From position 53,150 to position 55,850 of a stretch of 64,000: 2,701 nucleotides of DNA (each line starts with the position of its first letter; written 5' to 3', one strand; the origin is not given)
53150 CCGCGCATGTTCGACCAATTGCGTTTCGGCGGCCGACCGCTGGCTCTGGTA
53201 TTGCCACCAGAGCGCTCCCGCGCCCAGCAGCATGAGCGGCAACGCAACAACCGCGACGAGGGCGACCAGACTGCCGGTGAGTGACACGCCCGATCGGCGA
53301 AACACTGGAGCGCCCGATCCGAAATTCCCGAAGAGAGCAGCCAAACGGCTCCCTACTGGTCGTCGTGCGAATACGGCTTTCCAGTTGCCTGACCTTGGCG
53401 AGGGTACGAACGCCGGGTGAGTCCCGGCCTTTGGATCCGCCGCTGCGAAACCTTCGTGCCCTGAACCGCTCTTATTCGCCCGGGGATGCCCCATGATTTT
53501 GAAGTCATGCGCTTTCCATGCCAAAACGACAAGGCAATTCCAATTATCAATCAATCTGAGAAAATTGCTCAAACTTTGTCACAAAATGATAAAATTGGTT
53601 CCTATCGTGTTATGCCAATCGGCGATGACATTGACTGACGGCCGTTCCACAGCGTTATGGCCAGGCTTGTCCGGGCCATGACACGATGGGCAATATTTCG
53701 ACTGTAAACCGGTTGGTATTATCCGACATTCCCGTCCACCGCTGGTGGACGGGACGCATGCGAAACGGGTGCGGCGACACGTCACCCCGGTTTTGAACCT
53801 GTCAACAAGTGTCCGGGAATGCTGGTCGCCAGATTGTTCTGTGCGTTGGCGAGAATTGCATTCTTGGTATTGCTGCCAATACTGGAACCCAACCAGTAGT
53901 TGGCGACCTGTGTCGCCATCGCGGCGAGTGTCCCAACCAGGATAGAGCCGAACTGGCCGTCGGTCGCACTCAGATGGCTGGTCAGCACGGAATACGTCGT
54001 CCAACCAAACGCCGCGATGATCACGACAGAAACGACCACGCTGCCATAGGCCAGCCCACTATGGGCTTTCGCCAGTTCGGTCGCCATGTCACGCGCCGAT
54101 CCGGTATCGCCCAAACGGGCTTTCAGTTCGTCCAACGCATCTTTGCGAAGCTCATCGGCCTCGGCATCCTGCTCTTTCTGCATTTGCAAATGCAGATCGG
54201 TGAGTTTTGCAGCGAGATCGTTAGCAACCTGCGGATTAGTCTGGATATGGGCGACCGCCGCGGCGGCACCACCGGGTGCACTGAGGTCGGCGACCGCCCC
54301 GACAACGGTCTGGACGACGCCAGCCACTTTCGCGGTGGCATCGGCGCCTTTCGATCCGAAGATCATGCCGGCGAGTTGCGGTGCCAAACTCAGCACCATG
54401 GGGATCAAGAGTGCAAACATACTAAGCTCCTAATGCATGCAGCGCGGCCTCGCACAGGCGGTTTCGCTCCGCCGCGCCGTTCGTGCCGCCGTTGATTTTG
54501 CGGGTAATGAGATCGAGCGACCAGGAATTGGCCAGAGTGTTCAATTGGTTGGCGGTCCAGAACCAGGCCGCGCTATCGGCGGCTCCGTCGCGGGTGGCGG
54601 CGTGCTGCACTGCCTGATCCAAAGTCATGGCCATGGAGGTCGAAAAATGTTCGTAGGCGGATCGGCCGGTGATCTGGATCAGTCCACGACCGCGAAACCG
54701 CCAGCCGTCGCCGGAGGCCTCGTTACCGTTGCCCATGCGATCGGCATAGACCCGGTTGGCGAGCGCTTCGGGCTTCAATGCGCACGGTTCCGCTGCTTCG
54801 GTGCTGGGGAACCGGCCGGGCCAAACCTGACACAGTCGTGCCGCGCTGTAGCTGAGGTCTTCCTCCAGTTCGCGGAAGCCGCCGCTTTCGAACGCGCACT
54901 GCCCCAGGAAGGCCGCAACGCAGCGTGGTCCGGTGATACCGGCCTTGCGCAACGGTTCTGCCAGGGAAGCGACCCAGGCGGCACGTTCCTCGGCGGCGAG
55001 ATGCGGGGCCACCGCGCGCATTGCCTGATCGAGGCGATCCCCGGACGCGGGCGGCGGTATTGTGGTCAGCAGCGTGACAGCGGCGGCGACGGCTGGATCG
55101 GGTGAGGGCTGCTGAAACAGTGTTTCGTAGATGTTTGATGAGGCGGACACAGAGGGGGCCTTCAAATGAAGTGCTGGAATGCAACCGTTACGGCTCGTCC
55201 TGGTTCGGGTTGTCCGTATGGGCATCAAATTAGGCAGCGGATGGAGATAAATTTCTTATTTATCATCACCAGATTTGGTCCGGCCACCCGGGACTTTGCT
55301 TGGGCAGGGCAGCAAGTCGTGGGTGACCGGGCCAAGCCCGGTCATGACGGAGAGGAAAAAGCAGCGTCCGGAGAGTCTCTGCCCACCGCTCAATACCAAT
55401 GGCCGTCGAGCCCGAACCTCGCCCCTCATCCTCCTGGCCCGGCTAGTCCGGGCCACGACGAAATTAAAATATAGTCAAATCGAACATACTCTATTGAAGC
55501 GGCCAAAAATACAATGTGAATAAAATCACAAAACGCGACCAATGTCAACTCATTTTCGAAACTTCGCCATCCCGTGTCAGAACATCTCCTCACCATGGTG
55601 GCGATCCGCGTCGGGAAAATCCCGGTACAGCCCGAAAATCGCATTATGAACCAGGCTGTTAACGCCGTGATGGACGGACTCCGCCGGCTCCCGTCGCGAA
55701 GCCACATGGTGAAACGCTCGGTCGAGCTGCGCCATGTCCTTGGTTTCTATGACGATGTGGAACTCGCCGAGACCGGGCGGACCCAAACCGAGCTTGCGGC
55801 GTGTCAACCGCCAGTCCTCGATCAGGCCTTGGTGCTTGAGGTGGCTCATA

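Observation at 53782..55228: Stand-alone GTA-type lysis cassette (GH19 endolysin + 3TM holin) with no phage structural genes in the window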

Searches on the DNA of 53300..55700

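Call 32: search_rna_families(source=window, start=53300, end=55700, threshold=evalue, max_evalue=1)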
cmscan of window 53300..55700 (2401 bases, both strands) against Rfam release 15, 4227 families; matches with E-value up to 1: 1.
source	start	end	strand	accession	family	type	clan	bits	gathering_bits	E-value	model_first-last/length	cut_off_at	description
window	55261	55349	-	RF03633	mir-5882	Gene; miRNA;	-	23.7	95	0.28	1-77/77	no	mir-5882 microRNA precursor family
